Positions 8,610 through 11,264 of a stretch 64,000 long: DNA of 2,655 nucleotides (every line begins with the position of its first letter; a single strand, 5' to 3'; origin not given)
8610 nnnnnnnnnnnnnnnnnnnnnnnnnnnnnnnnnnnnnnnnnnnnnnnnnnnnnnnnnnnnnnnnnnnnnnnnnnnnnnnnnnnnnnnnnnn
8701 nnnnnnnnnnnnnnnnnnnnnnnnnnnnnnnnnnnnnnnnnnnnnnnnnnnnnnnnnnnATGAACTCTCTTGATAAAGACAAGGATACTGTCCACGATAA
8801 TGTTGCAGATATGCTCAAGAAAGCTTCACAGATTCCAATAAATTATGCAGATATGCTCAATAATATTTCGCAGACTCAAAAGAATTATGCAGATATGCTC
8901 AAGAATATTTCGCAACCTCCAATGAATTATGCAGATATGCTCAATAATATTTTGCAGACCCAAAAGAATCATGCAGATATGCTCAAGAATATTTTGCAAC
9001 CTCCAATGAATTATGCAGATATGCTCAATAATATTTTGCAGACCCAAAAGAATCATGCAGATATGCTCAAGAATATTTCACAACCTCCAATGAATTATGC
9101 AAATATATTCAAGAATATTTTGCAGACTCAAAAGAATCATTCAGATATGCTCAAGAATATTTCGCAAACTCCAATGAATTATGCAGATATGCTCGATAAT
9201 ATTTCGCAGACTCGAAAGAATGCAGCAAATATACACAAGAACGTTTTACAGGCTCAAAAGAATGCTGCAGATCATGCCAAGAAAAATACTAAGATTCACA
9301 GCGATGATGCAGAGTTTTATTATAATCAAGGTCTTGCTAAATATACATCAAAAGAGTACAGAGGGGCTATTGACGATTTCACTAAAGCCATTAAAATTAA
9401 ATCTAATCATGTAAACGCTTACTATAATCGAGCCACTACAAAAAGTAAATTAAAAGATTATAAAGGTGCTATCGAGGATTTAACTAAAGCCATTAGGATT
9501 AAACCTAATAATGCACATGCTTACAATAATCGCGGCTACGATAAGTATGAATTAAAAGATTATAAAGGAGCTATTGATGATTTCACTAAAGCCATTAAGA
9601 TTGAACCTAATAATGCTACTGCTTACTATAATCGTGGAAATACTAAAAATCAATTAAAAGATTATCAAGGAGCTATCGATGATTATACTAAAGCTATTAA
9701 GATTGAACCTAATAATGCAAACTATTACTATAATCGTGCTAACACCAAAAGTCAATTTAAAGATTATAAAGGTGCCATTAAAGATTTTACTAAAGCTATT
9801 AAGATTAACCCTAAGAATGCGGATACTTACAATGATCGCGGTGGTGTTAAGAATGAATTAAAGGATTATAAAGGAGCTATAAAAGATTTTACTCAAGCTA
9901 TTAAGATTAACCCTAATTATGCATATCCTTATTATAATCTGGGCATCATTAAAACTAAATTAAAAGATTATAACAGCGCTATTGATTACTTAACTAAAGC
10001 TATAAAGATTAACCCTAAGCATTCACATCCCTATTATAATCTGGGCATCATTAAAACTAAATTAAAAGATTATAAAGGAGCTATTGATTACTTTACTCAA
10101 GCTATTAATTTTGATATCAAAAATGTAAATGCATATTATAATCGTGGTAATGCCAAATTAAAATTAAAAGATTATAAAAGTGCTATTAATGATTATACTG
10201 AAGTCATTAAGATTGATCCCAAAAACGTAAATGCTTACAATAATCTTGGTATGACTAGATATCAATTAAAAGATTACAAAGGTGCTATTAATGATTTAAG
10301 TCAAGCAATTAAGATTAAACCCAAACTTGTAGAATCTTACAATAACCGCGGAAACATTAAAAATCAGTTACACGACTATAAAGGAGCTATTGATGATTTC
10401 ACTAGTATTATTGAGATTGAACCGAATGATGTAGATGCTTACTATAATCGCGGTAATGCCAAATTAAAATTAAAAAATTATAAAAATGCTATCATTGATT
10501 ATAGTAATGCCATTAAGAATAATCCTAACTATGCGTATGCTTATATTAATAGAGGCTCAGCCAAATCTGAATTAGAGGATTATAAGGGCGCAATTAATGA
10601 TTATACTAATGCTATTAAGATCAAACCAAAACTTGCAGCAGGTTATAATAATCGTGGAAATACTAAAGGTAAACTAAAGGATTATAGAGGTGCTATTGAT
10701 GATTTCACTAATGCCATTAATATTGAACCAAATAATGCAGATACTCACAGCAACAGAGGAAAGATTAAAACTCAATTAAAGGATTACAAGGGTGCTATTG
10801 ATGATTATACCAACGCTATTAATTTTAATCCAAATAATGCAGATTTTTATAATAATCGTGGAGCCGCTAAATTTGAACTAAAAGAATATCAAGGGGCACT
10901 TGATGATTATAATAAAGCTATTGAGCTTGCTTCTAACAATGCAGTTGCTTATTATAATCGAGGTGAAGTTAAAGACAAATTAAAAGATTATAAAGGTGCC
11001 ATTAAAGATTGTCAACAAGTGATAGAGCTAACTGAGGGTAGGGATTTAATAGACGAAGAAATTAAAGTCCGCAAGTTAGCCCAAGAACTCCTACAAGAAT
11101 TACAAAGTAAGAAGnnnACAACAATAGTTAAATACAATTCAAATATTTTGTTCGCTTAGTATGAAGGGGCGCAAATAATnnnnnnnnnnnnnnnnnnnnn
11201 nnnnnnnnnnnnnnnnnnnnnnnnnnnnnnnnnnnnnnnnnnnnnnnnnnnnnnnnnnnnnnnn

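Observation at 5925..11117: valS reading frame does not terminate: ValRS fused in frame to a novel 14-aa repeat array and about 17 TPRs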

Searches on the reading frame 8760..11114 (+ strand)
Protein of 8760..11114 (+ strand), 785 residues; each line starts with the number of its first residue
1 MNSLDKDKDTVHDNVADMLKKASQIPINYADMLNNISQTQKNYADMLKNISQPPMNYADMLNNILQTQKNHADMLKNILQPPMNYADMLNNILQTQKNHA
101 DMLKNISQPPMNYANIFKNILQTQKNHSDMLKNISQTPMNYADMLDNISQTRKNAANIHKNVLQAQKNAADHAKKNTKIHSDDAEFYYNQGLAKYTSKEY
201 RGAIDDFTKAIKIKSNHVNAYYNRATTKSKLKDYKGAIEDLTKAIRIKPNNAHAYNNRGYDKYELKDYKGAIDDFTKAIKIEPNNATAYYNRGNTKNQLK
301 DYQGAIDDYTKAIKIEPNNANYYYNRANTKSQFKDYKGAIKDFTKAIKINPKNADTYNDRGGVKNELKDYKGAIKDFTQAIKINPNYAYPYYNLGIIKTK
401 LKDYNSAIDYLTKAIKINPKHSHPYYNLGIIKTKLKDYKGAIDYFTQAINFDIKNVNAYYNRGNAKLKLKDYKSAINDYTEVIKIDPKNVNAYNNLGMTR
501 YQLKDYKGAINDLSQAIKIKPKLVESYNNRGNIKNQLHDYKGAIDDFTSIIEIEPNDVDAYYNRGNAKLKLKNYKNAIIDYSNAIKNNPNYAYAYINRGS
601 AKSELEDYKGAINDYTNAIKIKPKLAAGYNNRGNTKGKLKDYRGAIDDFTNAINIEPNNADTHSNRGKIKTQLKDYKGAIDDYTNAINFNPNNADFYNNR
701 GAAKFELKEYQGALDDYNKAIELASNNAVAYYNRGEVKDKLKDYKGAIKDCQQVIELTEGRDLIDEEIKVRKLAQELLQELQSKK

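Call 35: find_homologous_proteins(query=window:8760-11114:+, max_evalue=1e-20)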
Query window:8760-11114:+ (785 aa): 4759 proteins with E <= 1e-20 among 8000 candidates; the best 120 are listed.
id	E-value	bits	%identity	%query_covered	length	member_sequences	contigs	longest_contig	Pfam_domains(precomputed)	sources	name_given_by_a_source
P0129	1.9e-210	720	41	89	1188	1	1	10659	PF03704.24,PF13431.13,PF23914.2,PF13414.13,PF20974.3,PF12569.15,PF13428.13,PF13374.13,PF14559.13,PF10516.16,PF13371.13,PF00515.35,PF13424.13,PF21033.5,PF00749.28,PF13432.13,PF13181.13,PF01239.29,PF03950.24,PF07719.24,PF13174.13,PF24726.2,PF23952.2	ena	-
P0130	8.4e-194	664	44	72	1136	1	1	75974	PF13431.13,PF23914.2,PF13414.13,PF20974.3,PF12569.15,PF13428.13,PF13374.13,PF14559.13,PF10516.16,PF13371.13,PF00515.35,PF13424.13,PF21033.5,PF00749.28,PF13432.13,PF13181.13,PF01239.29,PF03950.24,PF07719.24,PF23952.2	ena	-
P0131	3.8e-174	599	36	66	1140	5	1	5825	PF03704.24,PF12862.14,PF13414.13,PF12569.15,PF13374.13,PF24575.2,PF07714.24,PF00069.32,PF00515.35,PF04212.25,PF13424.13,PF14531.13,PF13429.13,PF25524.2,PF14561.13,PF07719.24,PF13174.13,PF13431.13,PF23914.2,PF13176.13,PF13428.13,PF14559.13,PF25575.1,PF13371.13,PF12895.14,PF21033.5,PF13432.13,PF13181.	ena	-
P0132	3.5e-172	593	40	69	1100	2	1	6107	PF13431.13,PF13365.13,PF23914.2,PF25062.2,PF13414.13,PF12569.15,PF13428.13,PF14559.13,PF24575.2,PF13371.13,PF00515.35,PF13424.13,PF21033.5,PF13432.13,PF13181.13,PF07719.24,PF13174.13,PF00089.33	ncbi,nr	ncbi:MAG: tetratricopeptide repeat protein, partial [Dolichospermum circinale Clear-D4]|nr:tetratric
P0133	5.2e-171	589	41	79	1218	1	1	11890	PF03704.24,PF25060.1,PF13414.13,PF24575.2,PF00515.35,PF13424.13,PF07719.24,PF13174.13,PF25063.1,PF13431.13,PF13365.13,PF23914.2,PF13176.13,PF13428.13,PF25064.2,PF14559.13,PF25575.1,PF13371.13,PF12895.14,PF21033.5,PF13432.13,PF13181.13,PF01239.29,PF00089.33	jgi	jgi:tetratricopeptide (TPR) repeat protein/S1-C subfamily serine protease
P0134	3.7e-168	580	41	73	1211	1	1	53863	PF03704.24,PF25060.1,PF13414.13,PF13374.13,PF24575.2,PF00515.35,PF13424.13,PF07719.24,PF13174.13,PF25063.1,PF13431.13,PF13365.13,PF23914.2,PF13176.13,PF13428.13,PF25064.2,PF14559.13,PF25575.1,PF10516.16,PF13371.13,PF12895.14,PF21033.5,PF13432.13,PF13181.13,PF01239.29,PF00089.33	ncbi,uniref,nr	ncbi:serine protease [Dolichospermum circinale]|uniref:serine protease n=1 Tax=Dolichospermum circin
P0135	1.8e-160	554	47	72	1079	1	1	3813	PF13431.13,PF23914.2,PF07096.17,PF13414.13,PF13428.13,PF12770.13,PF13374.13,PF14559.13,PF25575.1,PF10516.16,PF13371.13,PF00515.35,PF13424.13,PF21033.5,PF13432.13,PF13181.13,PF01239.29,PF08810.17,PF14561.13,PF07719.24,PF13174.13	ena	-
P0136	6.1e-160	553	37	72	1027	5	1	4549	PF25063.1,PF03704.24,PF13431.13,PF23914.2,PF25062.2,PF13414.13,PF12569.15,PF13428.13,PF13374.13,PF14559.13,PF24575.2,PF25575.1,PF10516.16,PF13371.13,PF00515.35,PF13424.13,PF21033.5,PF13432.13,PF13181.13,PF01239.29,PF07719.24,PF13174.13,PF20308.5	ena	-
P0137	1.2e-159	552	39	79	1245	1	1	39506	PF03704.24,PF25060.1,PF13414.13,PF13374.13,PF24575.2,PF00515.35,PF13424.13,PF13429.13,PF07719.24,PF13174.13,PF25063.1,PF13431.13,PF13365.13,PF23914.2,PF25062.2,PF13176.13,PF13428.13,PF25064.2,PF14559.13,PF25575.1,PF10516.16,PF13371.13,PF12895.14,PF21033.5,PF13432.13,PF13181.13,PF01239.29,PF00089.33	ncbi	ncbi:MAG: tetratricopeptide repeat protein [Dolichospermum lemmermannii FEM_B0920]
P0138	4.5e-159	550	42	70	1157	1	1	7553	PF03704.24,PF13431.13,PF13365.13,PF23914.2,PF13414.13,PF13428.13,PF14559.13,PF24575.2,PF13371.13,PF00515.35,PF13424.13,PF13432.13,PF13429.13,PF13181.13,PF07719.24,PF13174.13,PF00089.33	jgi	jgi:tetratricopeptide (TPR) repeat protein/S1-C subfamily serine protease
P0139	5.4e-159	549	46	64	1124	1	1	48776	PF13431.13,PF13365.13,PF23914.2,PF13414.13,PF12569.15,PF13428.13,PF14559.13,PF24575.2,PF02259.30,PF13371.13,PF00515.35,PF13424.13,PF21033.5,PF13432.13,PF13181.13,PF01239.29,PF07719.24,PF13174.13,PF00089.33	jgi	jgi:tetratricopeptide (TPR) repeat protein/S1-C subfamily serine protease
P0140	6.8e-159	549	42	74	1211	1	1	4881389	PF03704.24,PF25060.1,PF13414.13,PF13374.13,PF24575.2,PF00515.35,PF13424.13,PF07719.24,PF13174.13,PF25063.1,PF13431.13,PF13365.13,PF23914.2,PF13176.13,PF13428.13,PF14559.13,PF25575.1,PF13371.13,PF12895.14,PF21033.5,PF13432.13,PF13181.13,PF01239.29,PF00089.33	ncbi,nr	ncbi:MAG: tetratricopeptide repeat protein [Dolichospermum sp. WA123]|nr:tetratricopeptide repeat pr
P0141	2.8e-156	540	40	73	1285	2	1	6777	PF03704.24,PF25060.1,PF13414.13,PF13374.13,PF24575.2,PF00515.35,PF13424.13,PF13429.13,PF07719.24,PF13174.13,PF25063.1,PF13431.13,PF13365.13,PF23914.2,PF25062.2,PF13176.13,PF13428.13,PF25064.2,PF14559.13,PF25575.1,PF10516.16,PF13371.13,PF12895.14,PF21033.5,PF13432.13,PF13181.13,PF01239.29,PF00089.33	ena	-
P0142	4.2e-152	527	33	82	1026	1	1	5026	PF25063.1,PF13431.13,PF23914.2,PF13414.13,PF12569.15,PF13428.13,PF13374.13,PF14559.13,PF24575.2,PF25575.1,PF10516.16,PF13371.13,PF00515.35,PF13424.13,PF21033.5,PF13432.13,PF13181.13,PF01239.29,PF07719.24,PF13174.13,PF20308.5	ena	-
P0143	6.9e-151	523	49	73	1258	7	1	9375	PF13414.13,PF05579.20,PF22190.3,PF12569.15,PF24575.2,PF02259.30,PF00515.35,PF13424.13,PF13429.13,PF14561.13,PF07719.24,PF13174.13,PF03911.22,PF13431.13,PF13365.13,PF23914.2,PF25062.2,PF13428.13,PF14559.13,PF25575.1,PF13371.13,PF12895.14,PF21033.5,PF13432.13,PF13181.13,PF01239.29,PF00089.33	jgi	jgi:tetratricopeptide (TPR) repeat protein/S1-C subfamily serine protease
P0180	3.3e-130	454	43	69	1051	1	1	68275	PF03704.24,PF13431.13,PF23914.2,PF25062.2,PF13414.13,PF12569.15,PF13428.13,PF00152.26,PF13374.13,PF14559.13,PF24575.2,PF10516.16,PF13371.13,PF00515.35,PF12895.14,PF13424.13,PF21033.5,PF13432.13,PF01336.32,PF13181.13,PF01239.29,PF07719.24,PF13174.13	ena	-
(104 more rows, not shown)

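Call 38: find_encoding_contigs(protein=P0130, flank=10000, max_places=3)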
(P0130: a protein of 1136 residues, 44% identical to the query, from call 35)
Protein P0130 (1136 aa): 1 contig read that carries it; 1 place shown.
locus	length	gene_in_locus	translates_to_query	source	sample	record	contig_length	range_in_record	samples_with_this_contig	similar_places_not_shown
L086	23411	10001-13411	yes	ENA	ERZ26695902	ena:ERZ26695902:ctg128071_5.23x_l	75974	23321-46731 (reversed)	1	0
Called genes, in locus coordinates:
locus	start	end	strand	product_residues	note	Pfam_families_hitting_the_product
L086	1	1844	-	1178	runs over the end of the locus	PF02463:SMC_N, PF13175:AAA_15, PF13304:AAA_21 (weak), PF13476:AAA_23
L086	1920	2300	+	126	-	-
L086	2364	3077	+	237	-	PF07298:NnrU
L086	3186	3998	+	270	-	PF00378:ECH_1, PF16113:ECH_2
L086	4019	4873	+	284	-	PF00106:adh_short, PF08659:KR, PF13561:adh_short_C2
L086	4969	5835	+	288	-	PF00126:HTH_1, PF03466:LysR_substrate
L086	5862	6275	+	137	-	PF01894:YjbQ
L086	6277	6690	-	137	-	-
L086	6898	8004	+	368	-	PF02771:Acyl-CoA_dh_N, PF02770:Acyl-CoA_dh_M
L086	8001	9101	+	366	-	PF00441:Acyl-CoA_dh_1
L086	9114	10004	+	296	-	PF13622:4HBT_3, PF20789:4HBT_3C, PF02551:Acyl_CoA_thio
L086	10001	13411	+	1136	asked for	PF00749:tRNA-synt_1c, PF03950:tRNA-synt_1c_C, PF20974:tRNA-synt_1c_C2, PF00515:TPR_1, PF13414:TPR_11, PF13424:TPR_12, PF00515:TPR_1, PF13414:TPR_11, +50 more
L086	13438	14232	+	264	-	PF00149:Metallophos, PF12850:Metallophos_2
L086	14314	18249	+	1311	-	-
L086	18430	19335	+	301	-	-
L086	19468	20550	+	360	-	-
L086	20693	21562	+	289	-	-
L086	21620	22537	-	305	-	PF01370:Epimerase, PF16363:GDP_Man_Dehyd, PF01073:3Beta_HSD, PF02719:Polysacc_synt_2 (weak), PF04321:RmlD_sub_bind, PF07993:NAD_binding_4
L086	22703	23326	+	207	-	-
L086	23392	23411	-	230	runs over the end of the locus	PF26468:GIY_YIG_3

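Call 39: find_encoding_contigs(protein=P0180, flank=10000, max_places=3)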
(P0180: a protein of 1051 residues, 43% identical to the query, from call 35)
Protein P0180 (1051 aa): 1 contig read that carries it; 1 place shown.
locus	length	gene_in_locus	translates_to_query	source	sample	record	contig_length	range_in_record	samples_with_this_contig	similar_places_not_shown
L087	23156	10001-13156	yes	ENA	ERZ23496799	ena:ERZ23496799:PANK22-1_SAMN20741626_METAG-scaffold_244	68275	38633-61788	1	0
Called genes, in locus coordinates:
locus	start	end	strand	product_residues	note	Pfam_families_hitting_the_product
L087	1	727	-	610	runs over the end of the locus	PF03403:PAF-AH_p_II (faint), PF07224:Chlorophyllase (faint)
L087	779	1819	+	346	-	-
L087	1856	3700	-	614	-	PF03403:PAF-AH_p_II (faint), PF07224:Chlorophyllase (faint)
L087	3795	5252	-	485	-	PF01523:PmbA_TldD_1st, PF19290:PmbA_TldD_2nd, PF19289:PmbA_TldD_3rd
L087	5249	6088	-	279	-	PF00795:CN_hydrolase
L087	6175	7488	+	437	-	PF03447:NAD_binding_3, PF00742:Homoserine_dh, PF01842:ACT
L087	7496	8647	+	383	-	PF00291:PALP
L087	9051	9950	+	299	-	PF03462:PCRF, PF00472:RF-1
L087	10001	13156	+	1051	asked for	PF01336:tRNA_anti-codon, PF00152:tRNA-synt_2, PF13414:TPR_11, PF13371:TPR_9, PF13414:TPR_11, PF00515:TPR_1, PF13414:TPR_11, PF13432:TPR_16, +45 more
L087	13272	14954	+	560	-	-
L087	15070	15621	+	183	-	-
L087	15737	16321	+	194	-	-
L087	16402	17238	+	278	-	-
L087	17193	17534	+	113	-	-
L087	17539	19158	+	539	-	-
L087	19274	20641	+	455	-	-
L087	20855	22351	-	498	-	PF01555:N6_N4_Mtase, PF01844:HNH, PF14279:HNH_5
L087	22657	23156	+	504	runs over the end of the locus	-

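Call 42: search_protein_families(library=padloc, proteins=[L087:13272-14954:+, L087:15070-15621:+, L087:16402-17238:+, L087:17539-19158:+, L087:19274-20641:+, L086:13438-14232:+, L086:14314-18249:+, L086:18430-19335:+, L086:19468-20550:+, L086:20693-21562:+], max_evalue=0.00001)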
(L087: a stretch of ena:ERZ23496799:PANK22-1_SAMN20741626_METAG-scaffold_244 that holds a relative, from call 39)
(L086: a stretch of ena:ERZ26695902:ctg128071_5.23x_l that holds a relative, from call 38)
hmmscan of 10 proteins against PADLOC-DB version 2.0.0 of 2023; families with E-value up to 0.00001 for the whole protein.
L087:13272-14954:+ (560 aa): 1 family
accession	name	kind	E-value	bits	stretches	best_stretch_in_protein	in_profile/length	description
PDLC02907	TPR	-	2.1e-08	31.2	0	352-454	584-682/864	-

L087:15070-15621:+ (183 aa): 1 family
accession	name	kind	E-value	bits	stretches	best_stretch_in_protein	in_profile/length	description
PDLC02907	TPR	-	3.4e-06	23.9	0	129-178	630-679/864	-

L087:16402-17238:+ (278 aa): 1 family
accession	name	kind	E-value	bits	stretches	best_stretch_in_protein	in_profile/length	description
PDLC02907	TPR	-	2.1e-06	24.6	0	65-134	617-685/864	-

L087:17539-19158:+ (539 aa): 1 family
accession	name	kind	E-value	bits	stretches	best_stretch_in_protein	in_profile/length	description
PDLC02907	TPR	-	1.4e-14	51.7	0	331-395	616-680/864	-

L087:19274-20641:+ (455 aa): 2 families
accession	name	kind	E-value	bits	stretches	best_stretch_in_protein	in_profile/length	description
PDLC00947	Cas5b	-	7.1e-11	40.2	0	396-427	57-79/217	"CRISPR-associated protein Cas5, subtype I-B/TNEAP"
PDLC02907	TPR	-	1.2e-09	35.3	0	95-180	600-681/864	-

L086:13438-14232:+ (264 aa): 0 families

L086:14314-18249:+ (1311 aa): 3 families
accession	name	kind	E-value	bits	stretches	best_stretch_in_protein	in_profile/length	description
PDLC01171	TPR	-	1.5e-24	84.9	0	1175-1275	218-321/504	TPR repeats containing protein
PDLC01092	C3a198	-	2.2e-24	84.3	0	1178-1297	240-359/523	TPR protein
PDLC01169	TPR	-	5.5e-08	30.5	0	829-910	104-191/252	TPR repeats containing protein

L086:18430-19335:+ (301 aa): 1 family
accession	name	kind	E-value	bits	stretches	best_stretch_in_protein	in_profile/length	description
PDLC01171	TPR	-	1.2e-07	29.1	0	27-249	81-315/504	TPR repeats containing protein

L086:19468-20550:+ (360 aa): 1 family
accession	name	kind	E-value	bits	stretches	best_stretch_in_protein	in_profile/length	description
PDLC01171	TPR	-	1.5e-07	28.8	0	178-300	216-342/504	TPR repeats containing protein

L086:20693-21562:+ (289 aa): 0 families
